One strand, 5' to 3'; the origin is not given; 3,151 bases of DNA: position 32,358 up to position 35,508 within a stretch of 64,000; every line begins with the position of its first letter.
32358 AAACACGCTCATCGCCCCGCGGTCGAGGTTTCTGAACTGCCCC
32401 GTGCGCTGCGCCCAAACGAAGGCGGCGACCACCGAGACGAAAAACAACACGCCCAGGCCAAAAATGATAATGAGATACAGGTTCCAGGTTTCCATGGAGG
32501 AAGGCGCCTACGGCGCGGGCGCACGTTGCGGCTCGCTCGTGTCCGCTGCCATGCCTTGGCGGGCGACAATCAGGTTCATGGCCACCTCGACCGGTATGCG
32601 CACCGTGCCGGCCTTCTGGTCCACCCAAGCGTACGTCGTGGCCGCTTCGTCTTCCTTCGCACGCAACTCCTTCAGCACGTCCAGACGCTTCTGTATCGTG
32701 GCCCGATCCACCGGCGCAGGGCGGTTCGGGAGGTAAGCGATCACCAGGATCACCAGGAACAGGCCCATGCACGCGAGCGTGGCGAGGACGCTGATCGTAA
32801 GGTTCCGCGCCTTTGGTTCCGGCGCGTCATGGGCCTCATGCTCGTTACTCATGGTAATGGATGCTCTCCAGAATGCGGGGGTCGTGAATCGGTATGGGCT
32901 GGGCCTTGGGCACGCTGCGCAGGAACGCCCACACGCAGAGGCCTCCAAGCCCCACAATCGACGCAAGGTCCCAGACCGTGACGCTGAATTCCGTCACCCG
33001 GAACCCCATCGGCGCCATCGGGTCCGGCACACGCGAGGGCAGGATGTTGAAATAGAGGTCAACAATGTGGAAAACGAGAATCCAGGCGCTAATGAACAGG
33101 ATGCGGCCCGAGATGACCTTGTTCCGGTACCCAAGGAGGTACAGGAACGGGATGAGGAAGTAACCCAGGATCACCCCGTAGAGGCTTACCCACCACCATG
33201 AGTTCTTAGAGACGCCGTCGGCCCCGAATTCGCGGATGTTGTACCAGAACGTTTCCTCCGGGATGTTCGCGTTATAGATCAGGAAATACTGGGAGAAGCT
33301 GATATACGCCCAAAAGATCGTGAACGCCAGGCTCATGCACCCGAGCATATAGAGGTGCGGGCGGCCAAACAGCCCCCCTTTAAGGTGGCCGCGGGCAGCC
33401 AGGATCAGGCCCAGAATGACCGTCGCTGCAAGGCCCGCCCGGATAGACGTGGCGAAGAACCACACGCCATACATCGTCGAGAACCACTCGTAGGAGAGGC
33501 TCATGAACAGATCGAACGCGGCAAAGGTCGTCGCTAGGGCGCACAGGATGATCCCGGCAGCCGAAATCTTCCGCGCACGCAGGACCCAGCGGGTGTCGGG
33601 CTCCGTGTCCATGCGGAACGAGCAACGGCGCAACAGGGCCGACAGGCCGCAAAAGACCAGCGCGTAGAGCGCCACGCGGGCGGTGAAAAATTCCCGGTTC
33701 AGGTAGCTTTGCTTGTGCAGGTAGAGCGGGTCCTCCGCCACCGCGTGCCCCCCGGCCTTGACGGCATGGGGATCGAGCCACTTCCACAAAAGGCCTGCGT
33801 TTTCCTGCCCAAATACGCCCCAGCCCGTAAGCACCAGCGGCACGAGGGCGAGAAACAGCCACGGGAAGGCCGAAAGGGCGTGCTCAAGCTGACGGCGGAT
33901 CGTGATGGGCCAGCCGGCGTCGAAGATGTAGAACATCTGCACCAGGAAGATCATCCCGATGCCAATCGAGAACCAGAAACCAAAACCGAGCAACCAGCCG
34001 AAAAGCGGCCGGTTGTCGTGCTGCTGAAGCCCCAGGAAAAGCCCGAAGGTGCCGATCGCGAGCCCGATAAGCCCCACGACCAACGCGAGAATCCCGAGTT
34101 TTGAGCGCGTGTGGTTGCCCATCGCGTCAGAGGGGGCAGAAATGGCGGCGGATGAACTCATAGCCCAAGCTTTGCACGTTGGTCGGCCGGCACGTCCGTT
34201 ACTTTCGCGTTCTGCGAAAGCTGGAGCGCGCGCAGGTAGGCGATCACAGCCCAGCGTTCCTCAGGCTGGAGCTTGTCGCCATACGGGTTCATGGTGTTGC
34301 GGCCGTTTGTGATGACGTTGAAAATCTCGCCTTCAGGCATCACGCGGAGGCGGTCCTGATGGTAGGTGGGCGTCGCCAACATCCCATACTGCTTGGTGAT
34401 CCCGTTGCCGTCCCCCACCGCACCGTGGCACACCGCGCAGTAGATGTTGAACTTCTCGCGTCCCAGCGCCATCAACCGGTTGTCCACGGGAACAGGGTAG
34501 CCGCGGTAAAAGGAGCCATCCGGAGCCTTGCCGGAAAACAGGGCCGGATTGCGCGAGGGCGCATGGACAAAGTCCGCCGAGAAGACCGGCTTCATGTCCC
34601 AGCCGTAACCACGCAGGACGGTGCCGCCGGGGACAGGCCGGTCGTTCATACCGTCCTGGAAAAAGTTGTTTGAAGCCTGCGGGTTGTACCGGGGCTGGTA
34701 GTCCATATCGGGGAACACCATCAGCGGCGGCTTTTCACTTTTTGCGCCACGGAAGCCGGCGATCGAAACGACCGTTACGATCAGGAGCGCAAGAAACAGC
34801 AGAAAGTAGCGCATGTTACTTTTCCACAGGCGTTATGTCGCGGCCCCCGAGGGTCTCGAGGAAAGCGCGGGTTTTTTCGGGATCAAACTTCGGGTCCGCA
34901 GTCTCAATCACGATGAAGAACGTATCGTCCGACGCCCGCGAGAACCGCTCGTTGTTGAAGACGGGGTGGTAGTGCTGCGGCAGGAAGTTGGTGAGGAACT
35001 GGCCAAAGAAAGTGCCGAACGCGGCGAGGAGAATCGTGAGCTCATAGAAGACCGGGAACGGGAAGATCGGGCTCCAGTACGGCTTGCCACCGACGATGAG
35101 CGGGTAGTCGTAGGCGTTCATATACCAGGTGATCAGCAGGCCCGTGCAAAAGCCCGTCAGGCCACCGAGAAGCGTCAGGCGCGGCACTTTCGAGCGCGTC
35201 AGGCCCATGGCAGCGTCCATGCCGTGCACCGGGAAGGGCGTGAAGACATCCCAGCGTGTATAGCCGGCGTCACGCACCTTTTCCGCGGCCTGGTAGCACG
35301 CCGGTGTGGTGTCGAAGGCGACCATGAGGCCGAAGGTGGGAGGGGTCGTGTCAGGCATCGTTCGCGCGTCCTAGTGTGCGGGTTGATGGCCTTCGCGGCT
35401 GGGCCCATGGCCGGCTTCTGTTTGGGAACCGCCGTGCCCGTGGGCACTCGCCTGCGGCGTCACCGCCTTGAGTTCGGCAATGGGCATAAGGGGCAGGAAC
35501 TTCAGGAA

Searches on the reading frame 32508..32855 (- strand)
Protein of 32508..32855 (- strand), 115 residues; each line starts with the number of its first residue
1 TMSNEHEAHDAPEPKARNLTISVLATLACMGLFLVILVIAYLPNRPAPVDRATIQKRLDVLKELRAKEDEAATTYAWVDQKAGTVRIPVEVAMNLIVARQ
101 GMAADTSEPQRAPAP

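Call 4: search_protein_families(library=pfam, proteins=[window:32508-32855:-], max_evalue=0.01)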
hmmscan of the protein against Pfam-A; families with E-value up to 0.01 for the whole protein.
window:32508-32855:- (115 aa): 0 families

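Call 5: search_protein_families(library=ncbifam, proteins=[window:32508-32855:-], max_evalue=0.01)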
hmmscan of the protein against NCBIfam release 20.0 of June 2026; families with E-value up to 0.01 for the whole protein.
window:32508-32855:- (115 aa): 0 families

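Call 27: search_solved_structures(query=window:32508-32852:-, max_evalue=10)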
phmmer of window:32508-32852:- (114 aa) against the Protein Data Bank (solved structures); distinct sequences matched with E-value up to 10: 1.
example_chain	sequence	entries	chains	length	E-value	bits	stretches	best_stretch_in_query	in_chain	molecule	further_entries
8k9e_G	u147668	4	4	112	0.17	15.2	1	10-98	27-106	Uncharacterized protein | hypothetical protein | ActG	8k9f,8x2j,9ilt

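Call 44: search_solved_structures(query=A3, max_evalue=10, show_alignments=2)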
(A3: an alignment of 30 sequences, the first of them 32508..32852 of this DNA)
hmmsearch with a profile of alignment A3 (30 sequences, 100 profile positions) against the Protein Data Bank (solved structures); distinct sequences matched with E-value up to 10: 10.
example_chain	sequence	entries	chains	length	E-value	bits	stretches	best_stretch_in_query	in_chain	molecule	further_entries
8k9e_G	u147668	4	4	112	9.7e-06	28.8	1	18-94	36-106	Uncharacterized protein | hypothetical protein | ActG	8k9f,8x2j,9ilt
9ayb_A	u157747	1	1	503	0.22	14.8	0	15-57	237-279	Sialin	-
6m6z_A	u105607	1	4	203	0.34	14.2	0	13-70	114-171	TMH4C4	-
8dwi_A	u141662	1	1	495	0.37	14.1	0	15-57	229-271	Sialin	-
8u3d_A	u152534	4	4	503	0.39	14.1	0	15-57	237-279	Sialin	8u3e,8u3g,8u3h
8u3f_A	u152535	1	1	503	0.39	14.1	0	15-57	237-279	Sialin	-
2i68_A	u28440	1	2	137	0.44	13.9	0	19-62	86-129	Protein emrE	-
8vvn_B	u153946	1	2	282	0.98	12.8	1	19-83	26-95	Chemotaxis protein MotB-related protein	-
8uwu_A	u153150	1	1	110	2.1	11.7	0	12-39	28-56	SMR family multidrug efflux protein EmrE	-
1iij_A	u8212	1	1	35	2.1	11.7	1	14-37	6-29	ERBB-2 RECEPTOR PROTEIN-TYROSINE KINASE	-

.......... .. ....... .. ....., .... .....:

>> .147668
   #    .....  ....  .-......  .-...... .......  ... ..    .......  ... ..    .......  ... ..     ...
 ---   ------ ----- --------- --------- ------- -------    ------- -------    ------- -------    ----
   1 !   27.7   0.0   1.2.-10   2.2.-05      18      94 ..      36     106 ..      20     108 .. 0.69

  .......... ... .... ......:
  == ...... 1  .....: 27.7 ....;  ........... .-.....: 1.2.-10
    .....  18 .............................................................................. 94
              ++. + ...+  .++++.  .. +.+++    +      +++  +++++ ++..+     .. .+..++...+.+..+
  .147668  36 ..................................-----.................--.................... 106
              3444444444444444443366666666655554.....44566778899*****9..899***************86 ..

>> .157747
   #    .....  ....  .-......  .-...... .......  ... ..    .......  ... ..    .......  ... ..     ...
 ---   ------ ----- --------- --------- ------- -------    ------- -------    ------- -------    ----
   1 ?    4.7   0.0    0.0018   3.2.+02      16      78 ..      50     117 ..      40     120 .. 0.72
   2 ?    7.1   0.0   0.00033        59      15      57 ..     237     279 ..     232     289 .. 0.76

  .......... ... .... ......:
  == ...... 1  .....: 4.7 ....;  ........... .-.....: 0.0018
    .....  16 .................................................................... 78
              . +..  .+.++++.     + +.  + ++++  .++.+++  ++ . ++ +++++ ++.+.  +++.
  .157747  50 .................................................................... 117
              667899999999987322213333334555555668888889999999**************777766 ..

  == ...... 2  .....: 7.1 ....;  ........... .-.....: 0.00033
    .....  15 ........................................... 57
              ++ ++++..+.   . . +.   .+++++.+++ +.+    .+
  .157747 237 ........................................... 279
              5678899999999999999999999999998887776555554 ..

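Call 71: search_protein_families(library=ncbifam, proteins=[window:32508-32852:-], max_evalue=5)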
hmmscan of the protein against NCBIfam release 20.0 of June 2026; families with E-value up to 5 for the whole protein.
window:32508-32852:- (114 aa): 0 families

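Call 72: search_protein_families(library=pfam, proteins=[window:32508-32852:-], max_evalue=5)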
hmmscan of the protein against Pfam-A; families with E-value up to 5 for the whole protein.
window:32508-32852:- (114 aa): 1 family
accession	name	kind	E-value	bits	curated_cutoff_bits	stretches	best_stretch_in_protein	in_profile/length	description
PF23176.1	bHLH_LHW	-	0.29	11.6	28.5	1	44-63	2-21/63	Transcription factor LHW bHLH domain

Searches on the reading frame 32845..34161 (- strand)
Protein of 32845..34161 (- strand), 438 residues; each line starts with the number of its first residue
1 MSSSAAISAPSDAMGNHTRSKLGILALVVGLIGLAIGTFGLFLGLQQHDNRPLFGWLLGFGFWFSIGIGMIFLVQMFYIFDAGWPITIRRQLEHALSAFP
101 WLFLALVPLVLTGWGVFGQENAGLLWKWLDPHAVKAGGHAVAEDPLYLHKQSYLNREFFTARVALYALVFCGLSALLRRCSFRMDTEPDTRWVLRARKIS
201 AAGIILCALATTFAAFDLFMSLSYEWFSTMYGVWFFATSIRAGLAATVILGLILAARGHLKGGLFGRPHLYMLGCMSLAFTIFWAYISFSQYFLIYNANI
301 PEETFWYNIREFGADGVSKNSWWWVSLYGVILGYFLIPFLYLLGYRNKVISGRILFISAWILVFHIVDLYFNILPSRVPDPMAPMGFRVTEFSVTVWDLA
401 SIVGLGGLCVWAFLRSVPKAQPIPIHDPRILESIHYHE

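Call 4: search_protein_families(library=pfam, proteins=[window:32845-34161:-], max_evalue=0.01)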
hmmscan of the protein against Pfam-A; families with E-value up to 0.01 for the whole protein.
window:32845-34161:- (438 aa): 0 families

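Call 5: search_protein_families(library=ncbifam, proteins=[window:32845-34161:-], max_evalue=0.01)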
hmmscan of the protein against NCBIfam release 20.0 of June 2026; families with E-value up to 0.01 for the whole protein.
window:32845-34161:- (438 aa): 0 families

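Call 38: search_solved_structures(query=window:32845-34161:-, max_evalue=0.001)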
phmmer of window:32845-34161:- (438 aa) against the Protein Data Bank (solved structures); distinct sequences matched with E-value up to 0.001: 4.
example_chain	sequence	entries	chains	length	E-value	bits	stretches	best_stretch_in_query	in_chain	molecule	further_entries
6f0k_F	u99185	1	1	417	1.4e-42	149.5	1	34-437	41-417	ActF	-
8k9e_F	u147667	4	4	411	5e-39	137.8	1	23-430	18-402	Quinol:cytochrome c oxidoreductase quinone-binding subunit 2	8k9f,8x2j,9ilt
6lod_F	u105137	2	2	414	2.3e-36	129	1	21-429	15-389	Uncharacterized protein ActF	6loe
6btm_F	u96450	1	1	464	9.6e-18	67.6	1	45-437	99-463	Alternative Complex III subunit F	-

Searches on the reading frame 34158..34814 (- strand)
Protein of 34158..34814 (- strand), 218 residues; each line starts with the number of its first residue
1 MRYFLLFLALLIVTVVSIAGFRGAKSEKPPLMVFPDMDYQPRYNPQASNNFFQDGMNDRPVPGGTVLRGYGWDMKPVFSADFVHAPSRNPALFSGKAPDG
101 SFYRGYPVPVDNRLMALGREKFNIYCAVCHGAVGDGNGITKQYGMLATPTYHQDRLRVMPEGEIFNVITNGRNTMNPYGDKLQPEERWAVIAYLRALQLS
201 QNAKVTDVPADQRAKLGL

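Call 4: search_protein_families(library=pfam, proteins=[window:34158-34814:-], max_evalue=0.01)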
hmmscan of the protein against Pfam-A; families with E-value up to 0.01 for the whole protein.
window:34158-34814:- (218 aa): 2 families
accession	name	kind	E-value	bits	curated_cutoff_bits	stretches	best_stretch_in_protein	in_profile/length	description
PF13442.11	Cytochrome_CBB3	-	2.5e-13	50.6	27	1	116-194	4-68/68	Cytochrome C oxidase, cbb3-type, subunit III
PF00034.26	Cytochrom_C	-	2.1e-07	32.6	21.3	1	117-197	3-89/90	Cytochrome c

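Call 5: search_protein_families(library=ncbifam, proteins=[window:34158-34814:-], max_evalue=0.01)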
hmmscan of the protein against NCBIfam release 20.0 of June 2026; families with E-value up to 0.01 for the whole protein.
window:34158-34814:- (218 aa): 7 families
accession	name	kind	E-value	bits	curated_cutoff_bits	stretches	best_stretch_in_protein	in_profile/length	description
NF011054.0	PRK14486.1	equivalog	1.5e-09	37.8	447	1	107-198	207-291/294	putative bifunctional cbb3-type cytochrome c oxidase subunit II/cytochrome c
NF050122.1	bc1_QcrC_actin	exception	4e-07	29.6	200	1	114-202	135-216/253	cytochrome bc1 complex diheme cytochrome c subunit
NF033864.1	cytochrome579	equivalog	4.5e-06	26.5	280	1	107-173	41-110/179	cytochrome 579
NF045930.1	Cytc6PetJCyano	equivalog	5.5e-06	26.3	135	1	117-194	30-102/110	cytochrome c6 PetJ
TIGR04494.1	c550_PedF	equivalog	1e-05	25.4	122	1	111-196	47-129/133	cytochrome c-550 PedF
NF052248.1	SorU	equivalog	0.0052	17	100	0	163-193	41-71/72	SorU family sulfite dehydrogenase c-type cytochrome subunit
TIGR00782.1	ccoP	equivalog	0.0072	15.7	179.95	0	111-197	199-281/285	cytochrome-c oxidase, cbb3-type subunit III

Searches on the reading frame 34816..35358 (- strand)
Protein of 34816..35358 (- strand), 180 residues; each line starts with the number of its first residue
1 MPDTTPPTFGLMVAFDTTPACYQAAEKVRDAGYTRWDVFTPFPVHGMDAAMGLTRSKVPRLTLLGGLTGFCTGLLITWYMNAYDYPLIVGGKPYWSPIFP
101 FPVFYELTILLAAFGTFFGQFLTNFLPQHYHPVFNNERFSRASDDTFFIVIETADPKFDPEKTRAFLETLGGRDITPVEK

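Call 4: search_protein_families(library=pfam, proteins=[window:34816-35358:-], max_evalue=0.01)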
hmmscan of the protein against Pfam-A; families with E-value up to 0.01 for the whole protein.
window:34816-35358:- (180 aa): 1 family
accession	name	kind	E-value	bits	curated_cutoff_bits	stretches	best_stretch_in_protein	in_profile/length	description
PF11821.13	ActD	-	4.9e-64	215.5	25.7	1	10-176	2-169/170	Alternative complex III, ActD subunit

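Call 5: search_protein_families(library=ncbifam, proteins=[window:34816-35358:-], max_evalue=0.01)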
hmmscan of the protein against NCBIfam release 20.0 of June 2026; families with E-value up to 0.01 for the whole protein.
window:34816-35358:- (180 aa): 0 families
